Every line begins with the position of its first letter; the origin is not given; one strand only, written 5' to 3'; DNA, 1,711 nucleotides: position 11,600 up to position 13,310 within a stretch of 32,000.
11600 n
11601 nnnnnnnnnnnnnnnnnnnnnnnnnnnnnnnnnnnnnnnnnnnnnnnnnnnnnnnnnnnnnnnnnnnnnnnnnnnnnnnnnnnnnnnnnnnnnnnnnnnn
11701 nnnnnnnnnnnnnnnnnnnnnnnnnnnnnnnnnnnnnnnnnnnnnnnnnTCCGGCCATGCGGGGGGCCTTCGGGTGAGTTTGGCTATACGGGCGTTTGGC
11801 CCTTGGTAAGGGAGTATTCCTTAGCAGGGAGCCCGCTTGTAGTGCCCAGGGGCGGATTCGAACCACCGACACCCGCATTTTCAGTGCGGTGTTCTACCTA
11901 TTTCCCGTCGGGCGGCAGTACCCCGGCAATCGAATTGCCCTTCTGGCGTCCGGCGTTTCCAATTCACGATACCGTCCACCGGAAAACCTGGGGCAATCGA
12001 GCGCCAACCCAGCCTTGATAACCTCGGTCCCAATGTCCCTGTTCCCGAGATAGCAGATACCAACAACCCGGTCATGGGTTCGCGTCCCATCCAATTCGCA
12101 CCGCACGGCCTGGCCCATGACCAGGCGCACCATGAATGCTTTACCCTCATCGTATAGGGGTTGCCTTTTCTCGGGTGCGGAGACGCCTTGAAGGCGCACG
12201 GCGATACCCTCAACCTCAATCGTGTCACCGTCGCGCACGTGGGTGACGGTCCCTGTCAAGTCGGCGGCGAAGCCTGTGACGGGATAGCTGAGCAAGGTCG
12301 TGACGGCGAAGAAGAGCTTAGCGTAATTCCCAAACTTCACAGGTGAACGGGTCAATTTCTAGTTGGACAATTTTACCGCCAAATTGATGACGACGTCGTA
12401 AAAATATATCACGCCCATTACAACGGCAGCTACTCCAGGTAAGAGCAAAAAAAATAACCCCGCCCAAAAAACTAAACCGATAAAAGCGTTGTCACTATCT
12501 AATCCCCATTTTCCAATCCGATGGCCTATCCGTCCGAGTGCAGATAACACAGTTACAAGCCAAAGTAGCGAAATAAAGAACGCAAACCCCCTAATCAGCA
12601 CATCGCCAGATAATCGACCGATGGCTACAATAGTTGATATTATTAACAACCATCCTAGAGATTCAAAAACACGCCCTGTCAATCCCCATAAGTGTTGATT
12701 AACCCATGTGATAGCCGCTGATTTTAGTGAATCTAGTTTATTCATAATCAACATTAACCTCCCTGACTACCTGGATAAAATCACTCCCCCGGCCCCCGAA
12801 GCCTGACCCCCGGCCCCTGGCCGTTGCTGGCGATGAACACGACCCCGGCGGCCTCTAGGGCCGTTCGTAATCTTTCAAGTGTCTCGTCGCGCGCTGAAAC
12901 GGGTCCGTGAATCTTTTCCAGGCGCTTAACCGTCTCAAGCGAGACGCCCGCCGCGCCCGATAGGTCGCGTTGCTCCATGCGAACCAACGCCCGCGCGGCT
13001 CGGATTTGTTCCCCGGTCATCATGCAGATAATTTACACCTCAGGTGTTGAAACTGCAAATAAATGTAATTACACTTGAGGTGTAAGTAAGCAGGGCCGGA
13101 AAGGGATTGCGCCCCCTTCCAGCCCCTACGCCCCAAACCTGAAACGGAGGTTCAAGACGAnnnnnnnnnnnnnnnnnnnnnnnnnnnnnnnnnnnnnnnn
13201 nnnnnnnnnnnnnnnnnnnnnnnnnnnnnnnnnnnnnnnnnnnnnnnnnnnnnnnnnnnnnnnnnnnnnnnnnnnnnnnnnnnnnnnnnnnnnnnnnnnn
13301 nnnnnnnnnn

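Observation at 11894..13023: XRE regulator / AT-rich 4-TM protein / secreted SNase nuclease operon: candidate exclusion or defence cargo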

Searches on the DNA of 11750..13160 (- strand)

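Call 48: search_dna_similar(query=window:11780-13160:-, collection=phages, mode=distant, max_rows=15)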
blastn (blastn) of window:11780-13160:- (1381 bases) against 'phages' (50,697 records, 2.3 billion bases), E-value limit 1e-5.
Records with a match: 2; places in all: 2; records where one place covers at least 80% of the query: 0.
Best place of each record, by identity: 80-90% 2.
By first word of the organism name: Rhodovulum 2.
By host as written in the record: Rhodovulum sp. P122A 2.
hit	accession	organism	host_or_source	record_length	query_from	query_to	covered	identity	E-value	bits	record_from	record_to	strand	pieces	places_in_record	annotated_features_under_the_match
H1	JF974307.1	Rhodovulum phage RS1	Rhodovulum sp. P122A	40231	1278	1322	3%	88.9%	5e-6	60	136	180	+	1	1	none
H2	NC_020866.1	Rhodovulum phage RS1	Rhodovulum sp. P122A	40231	1278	1322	3%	88.9%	5e-6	60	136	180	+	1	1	none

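Call 49: search_dna_similar(query=window:11780-13160:-, collection=plasmids, mode=distant, max_rows=15)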
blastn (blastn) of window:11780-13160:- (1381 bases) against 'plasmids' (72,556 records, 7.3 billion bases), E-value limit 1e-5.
Records with a match: 36; places in all: 54; records where one place covers at least 80% of the query: 0.
Best place of each record, by identity: 80-90% 36.
By first word of the organism name: Clostridioides 16; Neorhizobium 5; Sinorhizobium 5; Paracoccus 4; Tritonibacter 2; Azospirillum 1; Shinella 1; Fusobacterium 1; Acetoanaerobium 1.
By predicted mobility (MOB-suite, as given by PLSDB): non-mobilizable 31; conjugative 4; mobilizable 1.
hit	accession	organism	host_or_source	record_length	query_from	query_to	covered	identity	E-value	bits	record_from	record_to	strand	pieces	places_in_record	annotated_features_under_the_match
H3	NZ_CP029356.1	Azospirillum thermophilum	cell culture,hot spring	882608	1263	1322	4%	85.0%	3e-8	69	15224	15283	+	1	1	none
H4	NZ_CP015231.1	Tritonibacter mobilis F1926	cell culture,seawater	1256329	1263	1324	4%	82.3%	1e-6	64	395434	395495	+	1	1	record has no annotation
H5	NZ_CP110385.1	Tritonibacter mobilis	-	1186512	1263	1324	4%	82.3%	1e-6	64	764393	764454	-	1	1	record has no annotation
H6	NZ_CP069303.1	Shinella sp. PSBB067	monoisolate,Minnesota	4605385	1263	1322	4%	83.3%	4e-7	64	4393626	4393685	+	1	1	none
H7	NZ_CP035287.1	Paracoccus versutus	whole organism,soil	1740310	1263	1319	4%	86.0%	3e-8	68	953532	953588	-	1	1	none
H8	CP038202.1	Paracoccus ferrooxidans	single cell,bioreactor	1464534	1263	1319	4%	86.0%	3e-8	68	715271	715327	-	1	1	none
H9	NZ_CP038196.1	Paracoccus versutus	single cell,soil adjacent to the roots ...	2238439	1263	1319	4%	86.0%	3e-8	68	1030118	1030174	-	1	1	none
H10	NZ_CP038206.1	Paracoccus pantotrophus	single cell,soil associated with ...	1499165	1263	1319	4%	86.0%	3e-8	68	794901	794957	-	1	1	none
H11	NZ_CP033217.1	Clostridioides difficile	Homo sapiens,stool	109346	1263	1319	4%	84.2%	1e-6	64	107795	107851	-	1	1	none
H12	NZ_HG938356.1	Neorhizobium galegae bv. officinalis bv. officinalis str. ...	Galega officinalis root nodule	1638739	1263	1319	4%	84.2%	1e-6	64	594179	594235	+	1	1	record has no annotation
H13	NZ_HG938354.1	Neorhizobium galegae bv. orientalis str. HAMBI 540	Galega orientalis root nodule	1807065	1263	1319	4%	84.2%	1e-6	64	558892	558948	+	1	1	record has no annotation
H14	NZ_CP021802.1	Sinorhizobium meliloti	Medicago sativa,Single Cell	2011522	1263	1319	4%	84.2%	1e-6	64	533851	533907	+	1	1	none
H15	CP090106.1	Sinorhizobium meliloti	Medicago,Cell culture,Plant nodule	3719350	1263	1319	4%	84.2%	1e-6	64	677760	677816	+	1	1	none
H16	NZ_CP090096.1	Neorhizobium galegae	Galega,Cell culture,Plant nodule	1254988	1263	1319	4%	84.2%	1e-6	64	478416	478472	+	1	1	record has no annotation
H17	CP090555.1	Neorhizobium galegae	Galega,Cell culture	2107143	1263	1319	4%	84.2%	1e-6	64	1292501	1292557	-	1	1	none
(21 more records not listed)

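Call 80: search_rna_families(source=window, start=11750, end=11950, threshold=evalue, max_evalue=1, show_alignments=1)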
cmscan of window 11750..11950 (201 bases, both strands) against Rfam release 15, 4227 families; matches with E-value up to 1: 2.
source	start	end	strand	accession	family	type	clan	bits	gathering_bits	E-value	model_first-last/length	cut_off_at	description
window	11843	11913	-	RF00005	tRNA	Gene; tRNA;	CL00001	28.4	29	0.00028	1-71/71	no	tRNA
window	11842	11913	+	RF04354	Plastid-ycf2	Cis-reg;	-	17.7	65.7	0.25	1-75/75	no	Plastid-ycf2 5UTR RNA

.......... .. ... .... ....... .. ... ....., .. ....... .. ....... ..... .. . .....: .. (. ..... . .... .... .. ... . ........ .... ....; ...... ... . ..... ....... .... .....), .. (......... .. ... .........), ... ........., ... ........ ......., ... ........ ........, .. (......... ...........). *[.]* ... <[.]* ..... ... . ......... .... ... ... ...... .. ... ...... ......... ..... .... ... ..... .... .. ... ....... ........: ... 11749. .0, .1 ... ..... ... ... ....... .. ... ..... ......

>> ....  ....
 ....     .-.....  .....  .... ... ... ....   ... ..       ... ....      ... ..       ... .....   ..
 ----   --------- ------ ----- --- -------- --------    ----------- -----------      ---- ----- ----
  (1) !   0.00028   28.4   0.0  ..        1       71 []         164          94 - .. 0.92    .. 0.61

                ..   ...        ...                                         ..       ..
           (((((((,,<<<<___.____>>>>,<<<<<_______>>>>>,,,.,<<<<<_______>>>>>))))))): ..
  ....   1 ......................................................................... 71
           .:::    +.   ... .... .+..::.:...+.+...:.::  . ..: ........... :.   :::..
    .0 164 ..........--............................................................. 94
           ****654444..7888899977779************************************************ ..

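Call 81: get_annotated_region(hit=H3, flank=300)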
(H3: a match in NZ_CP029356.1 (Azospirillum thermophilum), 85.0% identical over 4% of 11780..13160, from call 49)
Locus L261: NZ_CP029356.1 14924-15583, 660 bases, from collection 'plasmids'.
description: Azospirillum thermophilum strain CFH 70021 plasmid unnamed1
organism: Azospirillum thermophilum (NCBI taxid 2202148)
taxonomy: Bacteria; Pseudomonadota; Alphaproteobacteria; Rhodospirillales; Azospirillaceae; Azospirillum; Azospirillum thermophilum
host: -; source: cell culture,hot spring; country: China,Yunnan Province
typing (MOB-suite, as given by PLSDB): non-mobilizable
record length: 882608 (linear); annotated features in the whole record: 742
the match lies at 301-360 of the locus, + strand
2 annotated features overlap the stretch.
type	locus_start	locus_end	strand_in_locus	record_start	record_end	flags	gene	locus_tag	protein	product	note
CDS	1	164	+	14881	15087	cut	yacG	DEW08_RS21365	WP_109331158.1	DNA gyrase inhibitor YacG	-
CDS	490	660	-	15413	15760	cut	-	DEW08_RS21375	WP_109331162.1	DUF6496 domain-containing protein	-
